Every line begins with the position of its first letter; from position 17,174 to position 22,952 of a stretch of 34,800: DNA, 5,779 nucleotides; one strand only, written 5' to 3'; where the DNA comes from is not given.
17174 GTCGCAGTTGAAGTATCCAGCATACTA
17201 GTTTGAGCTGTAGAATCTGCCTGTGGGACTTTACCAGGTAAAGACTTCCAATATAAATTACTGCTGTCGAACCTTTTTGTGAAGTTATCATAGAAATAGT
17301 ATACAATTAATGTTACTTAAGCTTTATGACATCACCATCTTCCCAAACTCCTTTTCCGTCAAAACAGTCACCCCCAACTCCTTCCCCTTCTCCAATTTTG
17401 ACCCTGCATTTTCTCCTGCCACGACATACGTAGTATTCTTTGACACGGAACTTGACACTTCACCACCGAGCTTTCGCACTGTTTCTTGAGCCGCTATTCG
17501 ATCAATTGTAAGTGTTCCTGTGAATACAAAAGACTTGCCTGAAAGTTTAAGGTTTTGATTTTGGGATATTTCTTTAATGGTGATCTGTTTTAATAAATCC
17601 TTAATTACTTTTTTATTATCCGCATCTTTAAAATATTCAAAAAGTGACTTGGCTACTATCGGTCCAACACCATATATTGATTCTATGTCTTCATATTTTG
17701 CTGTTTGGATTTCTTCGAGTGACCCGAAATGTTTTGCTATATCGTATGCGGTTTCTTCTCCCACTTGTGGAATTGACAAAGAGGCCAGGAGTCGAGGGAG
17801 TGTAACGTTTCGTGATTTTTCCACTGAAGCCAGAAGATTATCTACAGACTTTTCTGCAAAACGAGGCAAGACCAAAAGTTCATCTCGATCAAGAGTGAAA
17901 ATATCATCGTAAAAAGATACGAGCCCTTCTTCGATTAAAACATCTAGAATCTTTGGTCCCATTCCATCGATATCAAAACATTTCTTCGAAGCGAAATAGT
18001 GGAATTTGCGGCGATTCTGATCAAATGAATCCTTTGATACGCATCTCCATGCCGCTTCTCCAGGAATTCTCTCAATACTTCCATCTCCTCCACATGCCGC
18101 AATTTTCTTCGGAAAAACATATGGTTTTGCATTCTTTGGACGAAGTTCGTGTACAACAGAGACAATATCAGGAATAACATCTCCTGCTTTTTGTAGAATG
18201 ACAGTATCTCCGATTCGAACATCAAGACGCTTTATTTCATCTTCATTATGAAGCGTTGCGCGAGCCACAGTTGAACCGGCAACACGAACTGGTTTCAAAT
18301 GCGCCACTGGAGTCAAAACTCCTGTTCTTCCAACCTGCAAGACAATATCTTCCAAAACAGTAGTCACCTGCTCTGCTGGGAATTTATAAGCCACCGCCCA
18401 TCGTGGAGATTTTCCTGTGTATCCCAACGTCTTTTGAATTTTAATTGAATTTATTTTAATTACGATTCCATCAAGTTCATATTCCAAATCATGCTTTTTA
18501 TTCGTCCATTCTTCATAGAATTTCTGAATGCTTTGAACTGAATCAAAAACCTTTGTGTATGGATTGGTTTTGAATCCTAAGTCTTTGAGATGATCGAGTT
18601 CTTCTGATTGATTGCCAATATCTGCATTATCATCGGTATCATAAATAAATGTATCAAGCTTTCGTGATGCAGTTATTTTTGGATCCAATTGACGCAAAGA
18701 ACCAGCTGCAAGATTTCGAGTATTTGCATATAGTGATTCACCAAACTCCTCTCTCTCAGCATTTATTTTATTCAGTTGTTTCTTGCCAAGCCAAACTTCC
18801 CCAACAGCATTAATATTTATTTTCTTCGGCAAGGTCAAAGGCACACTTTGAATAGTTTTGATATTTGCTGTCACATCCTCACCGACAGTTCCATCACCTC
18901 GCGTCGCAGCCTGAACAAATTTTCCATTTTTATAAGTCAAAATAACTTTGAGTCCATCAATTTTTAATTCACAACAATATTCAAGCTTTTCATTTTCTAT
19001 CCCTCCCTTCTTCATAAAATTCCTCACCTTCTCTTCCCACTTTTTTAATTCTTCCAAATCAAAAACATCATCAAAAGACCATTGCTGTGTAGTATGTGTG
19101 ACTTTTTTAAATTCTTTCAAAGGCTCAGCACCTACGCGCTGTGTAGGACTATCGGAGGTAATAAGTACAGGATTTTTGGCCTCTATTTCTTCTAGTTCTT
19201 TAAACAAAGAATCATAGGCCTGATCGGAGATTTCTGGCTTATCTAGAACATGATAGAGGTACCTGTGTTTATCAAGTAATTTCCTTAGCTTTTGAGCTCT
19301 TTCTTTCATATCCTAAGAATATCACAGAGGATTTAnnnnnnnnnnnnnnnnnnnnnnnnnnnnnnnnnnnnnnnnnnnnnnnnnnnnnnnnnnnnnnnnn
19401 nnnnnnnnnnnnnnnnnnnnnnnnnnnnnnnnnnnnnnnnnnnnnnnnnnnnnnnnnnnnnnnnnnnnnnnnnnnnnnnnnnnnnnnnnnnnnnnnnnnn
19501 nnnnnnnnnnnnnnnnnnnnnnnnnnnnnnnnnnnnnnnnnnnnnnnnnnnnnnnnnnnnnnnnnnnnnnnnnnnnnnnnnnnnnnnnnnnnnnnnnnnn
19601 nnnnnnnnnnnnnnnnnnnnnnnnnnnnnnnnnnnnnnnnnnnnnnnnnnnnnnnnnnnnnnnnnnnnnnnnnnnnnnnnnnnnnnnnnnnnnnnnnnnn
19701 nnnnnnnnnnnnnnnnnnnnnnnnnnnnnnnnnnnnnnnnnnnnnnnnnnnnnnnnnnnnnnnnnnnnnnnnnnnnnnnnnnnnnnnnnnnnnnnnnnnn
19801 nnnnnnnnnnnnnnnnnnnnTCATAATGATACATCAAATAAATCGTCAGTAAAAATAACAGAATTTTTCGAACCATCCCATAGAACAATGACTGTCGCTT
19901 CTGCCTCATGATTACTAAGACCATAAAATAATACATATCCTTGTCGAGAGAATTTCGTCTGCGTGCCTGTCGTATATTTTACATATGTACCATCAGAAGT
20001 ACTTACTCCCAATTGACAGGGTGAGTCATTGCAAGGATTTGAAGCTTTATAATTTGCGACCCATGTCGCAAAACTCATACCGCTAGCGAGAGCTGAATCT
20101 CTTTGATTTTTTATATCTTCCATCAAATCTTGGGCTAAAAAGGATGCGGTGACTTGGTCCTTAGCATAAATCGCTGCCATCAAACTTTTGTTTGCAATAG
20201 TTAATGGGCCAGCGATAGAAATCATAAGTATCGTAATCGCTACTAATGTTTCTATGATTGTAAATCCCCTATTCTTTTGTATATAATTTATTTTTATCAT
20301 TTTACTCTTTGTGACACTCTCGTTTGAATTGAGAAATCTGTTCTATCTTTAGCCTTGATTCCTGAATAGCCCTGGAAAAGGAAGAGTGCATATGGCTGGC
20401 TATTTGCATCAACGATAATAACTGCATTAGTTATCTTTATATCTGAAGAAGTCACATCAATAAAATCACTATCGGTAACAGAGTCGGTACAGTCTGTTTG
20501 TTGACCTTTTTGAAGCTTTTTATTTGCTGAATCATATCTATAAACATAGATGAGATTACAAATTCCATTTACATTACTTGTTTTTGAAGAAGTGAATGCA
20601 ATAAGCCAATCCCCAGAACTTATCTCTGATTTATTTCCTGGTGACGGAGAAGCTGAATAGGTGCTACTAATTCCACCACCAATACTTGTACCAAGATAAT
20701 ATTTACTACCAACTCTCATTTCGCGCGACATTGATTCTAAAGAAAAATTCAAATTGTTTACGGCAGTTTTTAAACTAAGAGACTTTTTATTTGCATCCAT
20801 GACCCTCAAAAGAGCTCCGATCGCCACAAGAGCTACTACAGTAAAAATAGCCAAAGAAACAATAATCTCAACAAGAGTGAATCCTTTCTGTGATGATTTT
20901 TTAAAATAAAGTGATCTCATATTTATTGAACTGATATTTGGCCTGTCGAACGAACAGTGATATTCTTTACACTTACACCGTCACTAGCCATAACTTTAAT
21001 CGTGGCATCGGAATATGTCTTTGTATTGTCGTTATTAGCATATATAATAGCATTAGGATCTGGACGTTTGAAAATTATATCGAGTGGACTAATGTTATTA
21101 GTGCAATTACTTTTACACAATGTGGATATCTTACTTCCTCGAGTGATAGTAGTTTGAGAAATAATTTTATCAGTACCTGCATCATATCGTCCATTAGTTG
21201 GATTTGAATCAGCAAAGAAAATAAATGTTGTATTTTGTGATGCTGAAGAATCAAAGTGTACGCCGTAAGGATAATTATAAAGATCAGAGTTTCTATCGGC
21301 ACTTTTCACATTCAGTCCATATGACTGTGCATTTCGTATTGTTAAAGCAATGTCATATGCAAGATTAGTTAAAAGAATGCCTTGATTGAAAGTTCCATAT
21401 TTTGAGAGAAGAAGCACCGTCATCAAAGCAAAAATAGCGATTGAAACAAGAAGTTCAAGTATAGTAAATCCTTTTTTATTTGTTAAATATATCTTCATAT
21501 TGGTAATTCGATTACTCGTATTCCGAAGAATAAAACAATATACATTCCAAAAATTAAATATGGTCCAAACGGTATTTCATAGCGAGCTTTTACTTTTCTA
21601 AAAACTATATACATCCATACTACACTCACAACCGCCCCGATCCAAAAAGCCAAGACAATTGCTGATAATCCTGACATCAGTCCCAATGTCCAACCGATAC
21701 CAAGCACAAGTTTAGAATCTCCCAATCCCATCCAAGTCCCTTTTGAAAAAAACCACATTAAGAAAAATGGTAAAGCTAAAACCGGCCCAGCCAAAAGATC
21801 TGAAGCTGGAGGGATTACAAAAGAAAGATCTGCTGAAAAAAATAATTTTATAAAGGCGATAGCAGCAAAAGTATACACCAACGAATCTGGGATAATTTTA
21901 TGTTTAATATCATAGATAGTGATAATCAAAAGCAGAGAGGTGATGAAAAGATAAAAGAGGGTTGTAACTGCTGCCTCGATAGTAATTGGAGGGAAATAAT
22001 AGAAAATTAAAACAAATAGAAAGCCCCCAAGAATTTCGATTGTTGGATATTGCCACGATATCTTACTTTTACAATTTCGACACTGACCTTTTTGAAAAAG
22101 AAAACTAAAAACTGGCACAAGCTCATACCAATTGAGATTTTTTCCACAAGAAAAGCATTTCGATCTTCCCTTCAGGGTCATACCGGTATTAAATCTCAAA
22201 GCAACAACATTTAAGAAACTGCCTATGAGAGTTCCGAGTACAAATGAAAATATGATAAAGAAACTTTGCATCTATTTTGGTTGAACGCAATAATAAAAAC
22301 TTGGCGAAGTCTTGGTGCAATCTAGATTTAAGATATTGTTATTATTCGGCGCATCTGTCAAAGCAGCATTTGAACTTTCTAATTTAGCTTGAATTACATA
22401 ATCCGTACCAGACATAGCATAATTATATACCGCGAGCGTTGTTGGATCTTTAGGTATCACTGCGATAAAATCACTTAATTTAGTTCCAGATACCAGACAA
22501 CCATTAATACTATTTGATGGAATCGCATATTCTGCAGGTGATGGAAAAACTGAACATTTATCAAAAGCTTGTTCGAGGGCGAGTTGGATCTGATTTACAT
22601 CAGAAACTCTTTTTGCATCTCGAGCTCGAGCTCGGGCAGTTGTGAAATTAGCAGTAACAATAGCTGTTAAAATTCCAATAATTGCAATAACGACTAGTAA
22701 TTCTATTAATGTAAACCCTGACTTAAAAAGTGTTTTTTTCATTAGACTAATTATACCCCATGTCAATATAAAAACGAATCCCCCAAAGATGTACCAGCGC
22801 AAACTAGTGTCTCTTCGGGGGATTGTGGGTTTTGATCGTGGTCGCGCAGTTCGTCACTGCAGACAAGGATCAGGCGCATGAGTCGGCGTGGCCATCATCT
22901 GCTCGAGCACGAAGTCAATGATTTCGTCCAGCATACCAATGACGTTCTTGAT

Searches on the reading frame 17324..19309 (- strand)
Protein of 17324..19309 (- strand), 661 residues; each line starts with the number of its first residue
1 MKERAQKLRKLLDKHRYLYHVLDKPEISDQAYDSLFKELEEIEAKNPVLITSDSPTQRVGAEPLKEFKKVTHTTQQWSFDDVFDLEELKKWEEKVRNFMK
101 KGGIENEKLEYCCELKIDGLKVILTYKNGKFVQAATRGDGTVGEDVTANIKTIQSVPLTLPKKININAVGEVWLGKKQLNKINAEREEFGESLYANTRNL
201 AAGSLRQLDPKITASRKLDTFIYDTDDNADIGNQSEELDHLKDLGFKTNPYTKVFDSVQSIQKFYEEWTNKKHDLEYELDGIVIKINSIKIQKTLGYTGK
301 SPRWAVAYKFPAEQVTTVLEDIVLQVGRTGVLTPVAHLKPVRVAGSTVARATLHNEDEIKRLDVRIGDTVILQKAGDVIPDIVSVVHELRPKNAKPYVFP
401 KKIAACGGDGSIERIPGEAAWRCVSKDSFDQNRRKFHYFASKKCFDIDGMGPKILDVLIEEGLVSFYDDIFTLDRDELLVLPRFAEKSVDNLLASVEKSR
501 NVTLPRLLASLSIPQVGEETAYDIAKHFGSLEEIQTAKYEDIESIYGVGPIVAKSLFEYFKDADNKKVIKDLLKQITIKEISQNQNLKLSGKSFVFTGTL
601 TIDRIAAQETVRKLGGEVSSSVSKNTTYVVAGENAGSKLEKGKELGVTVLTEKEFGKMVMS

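Call 33: search_protein_families(library=pfam, proteins=[window:17324-19309:-], max_evalue=0.001)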
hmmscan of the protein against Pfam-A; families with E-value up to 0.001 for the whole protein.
window:17324-19309:- (661 aa): 8 families
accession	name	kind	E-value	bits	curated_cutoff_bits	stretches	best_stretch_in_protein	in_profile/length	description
PF01653.23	DNA_ligase_aden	-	6.9e-90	301.4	27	1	65-313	2-253/253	NAD-dependent DNA ligase adenylation domain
PF03120.22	DNA_ligase_OB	-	3e-35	120.4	32.9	1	316-393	1-78/79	NAD-dependent DNA ligase OB-fold domain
PF12826.13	HHH_2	-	1.3e-19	70.6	27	1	506-569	1-64/64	Helix-hairpin-helix motif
PF00533.33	BRCT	-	1.8e-14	54.1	21.3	1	587-655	4-74/78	BRCA1 C Terminus (BRCT) domain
PF14520.12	HHH_5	-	3.6e-13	50.2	27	2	511-561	5-56/57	Helix-hairpin-helix domain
PF22745.1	Nlig-Ia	-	2.3e-08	35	27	1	2-51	3-52/92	DNA ligase-like, N-terminal NAD+-binding domain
PF12738.14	PTCB-BRCT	-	1.6e-06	28.5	22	1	602-651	11-60/63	twin BRCT domain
PF00633.29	HHH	-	4.9e-06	26.6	24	0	530-559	1-30/30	Helix-hairpin-helix motif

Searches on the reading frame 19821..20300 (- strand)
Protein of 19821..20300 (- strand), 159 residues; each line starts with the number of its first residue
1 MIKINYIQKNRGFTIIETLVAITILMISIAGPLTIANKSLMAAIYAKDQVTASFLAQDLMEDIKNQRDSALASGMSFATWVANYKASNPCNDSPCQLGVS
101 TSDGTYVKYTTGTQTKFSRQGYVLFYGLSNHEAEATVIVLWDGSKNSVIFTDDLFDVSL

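Call 33: search_protein_families(library=pfam, proteins=[window:19821-20300:-], max_evalue=0.001)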
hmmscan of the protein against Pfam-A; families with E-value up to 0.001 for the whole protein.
window:19821-20300:- (159 aa): 1 family
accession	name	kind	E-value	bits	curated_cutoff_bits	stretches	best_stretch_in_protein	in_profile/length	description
PF07963.17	N_methyl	-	7.9e-07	28.8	21.2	1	9-31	3-25/27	Prokaryotic N-terminal methylation motif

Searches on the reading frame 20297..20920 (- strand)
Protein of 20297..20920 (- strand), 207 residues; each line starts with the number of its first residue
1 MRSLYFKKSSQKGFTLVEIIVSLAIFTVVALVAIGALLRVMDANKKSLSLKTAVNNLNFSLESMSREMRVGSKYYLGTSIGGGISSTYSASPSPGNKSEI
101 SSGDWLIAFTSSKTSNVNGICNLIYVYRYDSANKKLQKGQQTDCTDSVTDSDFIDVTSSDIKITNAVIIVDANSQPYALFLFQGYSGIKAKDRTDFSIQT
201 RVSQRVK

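Call 33: search_protein_families(library=pfam, proteins=[window:20297-20920:-], max_evalue=0.001)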
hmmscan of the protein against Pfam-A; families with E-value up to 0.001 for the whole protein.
window:20297-20920:- (207 aa): 1 family
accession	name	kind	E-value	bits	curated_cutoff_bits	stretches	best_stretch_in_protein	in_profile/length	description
PF07963.17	N_methyl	-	8.2e-09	35.1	21.2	1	9-34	2-27/27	Prokaryotic N-terminal methylation motif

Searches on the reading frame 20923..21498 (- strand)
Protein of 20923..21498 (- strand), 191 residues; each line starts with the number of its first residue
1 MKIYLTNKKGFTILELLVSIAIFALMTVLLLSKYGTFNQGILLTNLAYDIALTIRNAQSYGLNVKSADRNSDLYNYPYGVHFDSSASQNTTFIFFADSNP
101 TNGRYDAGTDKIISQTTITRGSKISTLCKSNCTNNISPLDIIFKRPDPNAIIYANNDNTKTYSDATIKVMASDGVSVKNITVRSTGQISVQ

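Call 33: search_protein_families(library=pfam, proteins=[window:20923-21498:-], max_evalue=0.001)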
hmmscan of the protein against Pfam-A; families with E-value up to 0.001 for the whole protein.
window:20923-21498:- (191 aa): 1 family
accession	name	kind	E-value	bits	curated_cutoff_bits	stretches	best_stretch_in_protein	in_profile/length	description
PF07963.17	N_methyl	-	2.5e-06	27.2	21.2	1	7-30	3-26/27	Prokaryotic N-terminal methylation motif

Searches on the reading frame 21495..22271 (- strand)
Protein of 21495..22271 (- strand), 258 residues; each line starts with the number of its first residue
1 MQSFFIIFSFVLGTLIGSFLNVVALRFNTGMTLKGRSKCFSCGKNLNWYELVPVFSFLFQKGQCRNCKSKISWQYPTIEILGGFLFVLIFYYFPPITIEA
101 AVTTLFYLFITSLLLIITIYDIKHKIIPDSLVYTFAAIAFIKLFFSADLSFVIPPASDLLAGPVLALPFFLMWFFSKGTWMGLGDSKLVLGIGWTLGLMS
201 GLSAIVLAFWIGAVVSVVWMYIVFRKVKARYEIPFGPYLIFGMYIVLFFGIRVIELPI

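Call 33: search_protein_families(library=pfam, proteins=[window:21495-22271:-], max_evalue=0.001)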
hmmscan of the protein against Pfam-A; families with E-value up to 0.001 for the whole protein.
window:21495-22271:- (258 aa): 2 families
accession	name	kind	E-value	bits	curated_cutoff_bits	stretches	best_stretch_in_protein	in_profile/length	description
PF06750.18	A24_N_bact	-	9.3e-30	103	23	1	11-93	1-84/84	Bacterial Peptidase A24 N-terminal domain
PF01478.23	Peptidase_A24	-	1.7e-10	41.7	26.5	1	108-216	1-103/104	Type IV leader peptidase family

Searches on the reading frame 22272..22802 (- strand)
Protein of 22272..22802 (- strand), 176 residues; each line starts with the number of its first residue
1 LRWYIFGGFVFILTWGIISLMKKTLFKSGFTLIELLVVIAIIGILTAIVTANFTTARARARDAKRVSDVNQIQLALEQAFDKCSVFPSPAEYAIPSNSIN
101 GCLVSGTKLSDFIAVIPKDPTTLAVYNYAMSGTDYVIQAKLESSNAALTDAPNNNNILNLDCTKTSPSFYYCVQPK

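Call 7: search_protein_families(library=pfam, proteins=[window:22272-22802:-], max_evalue=1)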
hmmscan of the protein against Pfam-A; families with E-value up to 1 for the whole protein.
window:22272-22802:- (176 aa): 2 families
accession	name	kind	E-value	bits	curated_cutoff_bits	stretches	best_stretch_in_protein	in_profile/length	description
PF07963.17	N_methyl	-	8.7e-08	31.9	21.2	1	27-49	4-26/27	Prokaryotic N-terminal methylation motif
PF19942.4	DUF6404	-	0.31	11.9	27.6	1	5-60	52-106/115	Family of unknown function (DUF6404)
